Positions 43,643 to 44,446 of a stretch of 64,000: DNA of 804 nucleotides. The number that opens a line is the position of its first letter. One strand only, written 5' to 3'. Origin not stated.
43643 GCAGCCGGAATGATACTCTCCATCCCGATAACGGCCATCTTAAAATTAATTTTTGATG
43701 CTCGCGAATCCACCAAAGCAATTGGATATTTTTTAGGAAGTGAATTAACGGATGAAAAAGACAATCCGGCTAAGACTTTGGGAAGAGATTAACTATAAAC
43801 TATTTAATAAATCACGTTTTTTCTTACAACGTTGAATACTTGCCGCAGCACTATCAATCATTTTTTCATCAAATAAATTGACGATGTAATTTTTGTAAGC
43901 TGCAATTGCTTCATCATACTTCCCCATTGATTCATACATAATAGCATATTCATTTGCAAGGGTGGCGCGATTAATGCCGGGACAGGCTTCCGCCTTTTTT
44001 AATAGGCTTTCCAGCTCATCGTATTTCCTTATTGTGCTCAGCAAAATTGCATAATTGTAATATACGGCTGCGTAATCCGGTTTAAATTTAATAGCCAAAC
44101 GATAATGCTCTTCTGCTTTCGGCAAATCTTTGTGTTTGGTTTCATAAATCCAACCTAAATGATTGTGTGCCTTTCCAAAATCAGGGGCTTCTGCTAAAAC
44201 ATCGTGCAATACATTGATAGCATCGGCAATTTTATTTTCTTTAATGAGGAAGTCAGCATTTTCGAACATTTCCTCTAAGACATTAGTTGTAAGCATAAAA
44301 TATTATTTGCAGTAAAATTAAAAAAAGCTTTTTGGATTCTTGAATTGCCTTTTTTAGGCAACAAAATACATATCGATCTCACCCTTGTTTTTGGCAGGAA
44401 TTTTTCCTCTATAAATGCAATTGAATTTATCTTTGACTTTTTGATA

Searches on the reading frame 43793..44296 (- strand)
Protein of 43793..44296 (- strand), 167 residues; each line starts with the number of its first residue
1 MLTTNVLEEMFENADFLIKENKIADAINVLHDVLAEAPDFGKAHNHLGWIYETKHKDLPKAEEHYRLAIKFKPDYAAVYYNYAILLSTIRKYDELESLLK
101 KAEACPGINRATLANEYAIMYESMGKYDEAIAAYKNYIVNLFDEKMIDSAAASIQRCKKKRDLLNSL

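Call 50: search_protein_families(library=pfam, proteins=[window:43793-44296:-], max_evalue=0.001)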
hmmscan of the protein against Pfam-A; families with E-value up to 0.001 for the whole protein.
window:43793-44296:- (167 aa): 15 families
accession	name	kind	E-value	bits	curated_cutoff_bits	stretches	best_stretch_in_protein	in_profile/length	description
PF13431.12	TPR_17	-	6.8e-10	38.9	24.4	0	65-94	2-31/34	Tetratricopeptide repeat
PF13432.12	TPR_16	-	1.3e-09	38.7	32.7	1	17-75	7-64/65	Tetratricopeptide repeat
PF14559.12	TPR_19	-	3.1e-09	37.5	25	0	17-62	1-45/68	Tetratricopeptide repeat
PF13428.12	TPR_14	-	4.3e-09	36.6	23.5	0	54-84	13-43/44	Tetratricopeptide repeat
PF13414.12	TPR_11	-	6.4e-09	35.8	26.8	0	57-83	9-35/42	TPR repeat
PF13424.12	TPR_12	-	3.5e-08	34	30.1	0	111-135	3-27/77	Tetratricopeptide repeat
PF07719.23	TPR_2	-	9.6e-07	28.9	27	0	114-135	4-25/34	Tetratricopeptide repeat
PF13176.12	TPR_7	-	1.2e-06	28.6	27.9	0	118-136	6-24/36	Tetratricopeptide repeat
PF25058.1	ARM_TT21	-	1.7e-06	28.5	27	1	11-58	98-145/155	Tetratricopeptide repeat protein 21 ARM repeat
PF00515.34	TPR_1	-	5.3e-06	26.5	27.8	0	118-136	8-26/34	Tetratricopeptide repeat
PF24575.1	TPR_Slam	-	1.1e-05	26.2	35.2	0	53-93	58-98/104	Surface lipoprotein assembly modifier, N-terminal TPR repeats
PF25063.1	ARM_TT21_C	-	2.6e-05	24.7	35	1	13-83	101-171/209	Tetratricopeptide repeat protein 21 C-terminal ARM domain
PF13174.12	TPR_6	-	7.6e-05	23.5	26.3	0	118-138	7-27/33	Tetratricopeptide repeat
PF13181.12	TPR_8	-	0.00012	22.4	25.7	0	117-135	7-25/34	Tetratricopeptide repeat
PF23241.1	HAT_PRP39_C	-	0.00092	19.7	33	0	68-155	51-137/139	PRP39 C-terminal HAT repeat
